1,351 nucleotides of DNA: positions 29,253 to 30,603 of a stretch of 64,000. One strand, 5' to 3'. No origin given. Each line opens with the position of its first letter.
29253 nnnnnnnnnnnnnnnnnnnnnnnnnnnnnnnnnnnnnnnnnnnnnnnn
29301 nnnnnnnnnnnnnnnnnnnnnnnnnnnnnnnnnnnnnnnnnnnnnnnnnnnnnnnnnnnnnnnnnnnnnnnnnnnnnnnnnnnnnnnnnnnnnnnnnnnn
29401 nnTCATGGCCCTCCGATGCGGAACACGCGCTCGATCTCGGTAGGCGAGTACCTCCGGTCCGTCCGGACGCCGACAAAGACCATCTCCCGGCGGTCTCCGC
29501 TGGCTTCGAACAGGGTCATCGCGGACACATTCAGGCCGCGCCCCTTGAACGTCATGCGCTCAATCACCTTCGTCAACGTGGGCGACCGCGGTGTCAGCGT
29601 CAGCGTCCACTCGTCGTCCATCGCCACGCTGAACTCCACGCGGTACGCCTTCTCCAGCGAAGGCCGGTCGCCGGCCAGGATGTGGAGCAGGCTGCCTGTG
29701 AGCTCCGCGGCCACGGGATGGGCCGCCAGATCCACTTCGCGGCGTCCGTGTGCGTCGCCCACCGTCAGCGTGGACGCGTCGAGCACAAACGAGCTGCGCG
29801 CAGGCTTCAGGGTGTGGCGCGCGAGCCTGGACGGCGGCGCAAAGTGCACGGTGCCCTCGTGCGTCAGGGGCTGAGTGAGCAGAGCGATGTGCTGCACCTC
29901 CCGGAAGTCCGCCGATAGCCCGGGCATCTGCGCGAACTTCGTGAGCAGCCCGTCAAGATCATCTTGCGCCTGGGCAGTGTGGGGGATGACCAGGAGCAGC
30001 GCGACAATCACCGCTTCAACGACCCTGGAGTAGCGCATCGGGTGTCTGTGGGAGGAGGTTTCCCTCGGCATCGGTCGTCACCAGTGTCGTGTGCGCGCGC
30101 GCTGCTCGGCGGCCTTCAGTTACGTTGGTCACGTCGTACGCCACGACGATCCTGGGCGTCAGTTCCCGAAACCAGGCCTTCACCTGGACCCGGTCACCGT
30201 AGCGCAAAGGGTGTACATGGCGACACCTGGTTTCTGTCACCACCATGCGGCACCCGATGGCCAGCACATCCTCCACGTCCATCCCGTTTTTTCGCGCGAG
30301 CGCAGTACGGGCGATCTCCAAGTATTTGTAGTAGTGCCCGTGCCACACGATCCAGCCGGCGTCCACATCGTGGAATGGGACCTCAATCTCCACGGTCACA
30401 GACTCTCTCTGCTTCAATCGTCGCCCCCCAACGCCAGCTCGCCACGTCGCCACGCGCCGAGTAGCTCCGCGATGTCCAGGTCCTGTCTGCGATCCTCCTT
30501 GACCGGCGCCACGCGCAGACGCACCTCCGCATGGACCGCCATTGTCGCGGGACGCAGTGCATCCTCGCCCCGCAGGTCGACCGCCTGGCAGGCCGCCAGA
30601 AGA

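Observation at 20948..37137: Complete 17-gene aryl-polyene/flexirubin/xanthomonadin-type cluster, present twice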

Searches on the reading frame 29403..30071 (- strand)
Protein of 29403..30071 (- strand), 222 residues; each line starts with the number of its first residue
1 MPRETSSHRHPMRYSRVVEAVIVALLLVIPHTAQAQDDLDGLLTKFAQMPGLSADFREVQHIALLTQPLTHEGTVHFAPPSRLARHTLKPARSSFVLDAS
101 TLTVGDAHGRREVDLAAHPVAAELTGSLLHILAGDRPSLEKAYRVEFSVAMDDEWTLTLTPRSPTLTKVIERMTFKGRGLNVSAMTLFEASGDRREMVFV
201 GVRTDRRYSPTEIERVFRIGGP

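Call 5: search_protein_families(library=pfam, proteins=[window:29403-30071:-], max_evalue=0.01)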
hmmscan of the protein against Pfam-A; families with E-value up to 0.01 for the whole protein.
window:29403-30071:- (222 aa): 2 families
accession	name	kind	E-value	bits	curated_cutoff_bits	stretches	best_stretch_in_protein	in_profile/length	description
PF19574.5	LolA_3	-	2.6e-16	60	23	1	36-205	6-175/192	Outer membrane lipoprotein carrier protein LolA-like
PF03548.22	LolA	-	4.6e-12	46.4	23.6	1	50-209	4-158/165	Outer membrane lipoprotein carrier protein LolA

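Call 8: search_protein_families(library=ncbifam, proteins=[window:29403-30071:-], max_evalue=0.001)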
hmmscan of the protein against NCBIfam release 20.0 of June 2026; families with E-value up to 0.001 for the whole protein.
window:29403-30071:- (222 aa): 2 families
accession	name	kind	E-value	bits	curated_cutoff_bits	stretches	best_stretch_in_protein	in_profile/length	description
TIGR00547.2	lolA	equivalog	2.2e-14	53.4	112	1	21-209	4-185/202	outer membrane lipoprotein periplasmic chaperone LolA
NF053544.1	LolA2_flexi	equivalog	4.1e-14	52.4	125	1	45-206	38-199/208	flexirubin biosynthesis/transport protein LolA2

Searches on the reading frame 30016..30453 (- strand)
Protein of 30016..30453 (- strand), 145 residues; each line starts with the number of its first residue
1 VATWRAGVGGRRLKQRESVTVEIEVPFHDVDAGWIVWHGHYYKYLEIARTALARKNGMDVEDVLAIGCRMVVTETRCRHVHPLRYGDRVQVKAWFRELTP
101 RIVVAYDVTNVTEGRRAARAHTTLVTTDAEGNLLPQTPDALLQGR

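Call 5: search_protein_families(library=pfam, proteins=[window:30016-30453:-], max_evalue=0.01)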
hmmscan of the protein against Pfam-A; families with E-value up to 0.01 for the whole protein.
window:30016-30453:- (145 aa): 2 families
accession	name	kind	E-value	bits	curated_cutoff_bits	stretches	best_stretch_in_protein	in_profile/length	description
PF13279.12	4HBT_2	-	6.2e-14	52.9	25.5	1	25-143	1-120/122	Thioesterase-like superfamily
PF03061.28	4HBT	-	6.4e-11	42.9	20.6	1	35-104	3-65/79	Thioesterase superfamily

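Call 8: search_protein_families(library=ncbifam, proteins=[window:30016-30453:-], max_evalue=0.001)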
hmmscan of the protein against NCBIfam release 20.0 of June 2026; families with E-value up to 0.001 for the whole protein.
window:30016-30453:- (145 aa): 4 families
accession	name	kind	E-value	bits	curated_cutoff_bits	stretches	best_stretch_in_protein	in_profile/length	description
TIGR00051.1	TIGR00051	subfamily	9.2e-15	55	68.7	1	25-122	4-102/117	YbgC/FadM family acyl-CoA thioesterase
NF047424.1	MenI_Staph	exception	3.2e-12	46.6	225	1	21-127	6-112/148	1,4-dihydroxy-2-naphthoyl-CoA hydrolase MenI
TIGR02799.1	thio_ybgC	equivalog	1.7e-11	44.5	141.35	1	21-127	3-109/126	tol-pal system-associated acyl-CoA thioesterase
NF008065.0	PRK10800.1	equivalog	2e-07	31.2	185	1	23-100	10-87/134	tol-pal system-associated acyl-CoA thioesterase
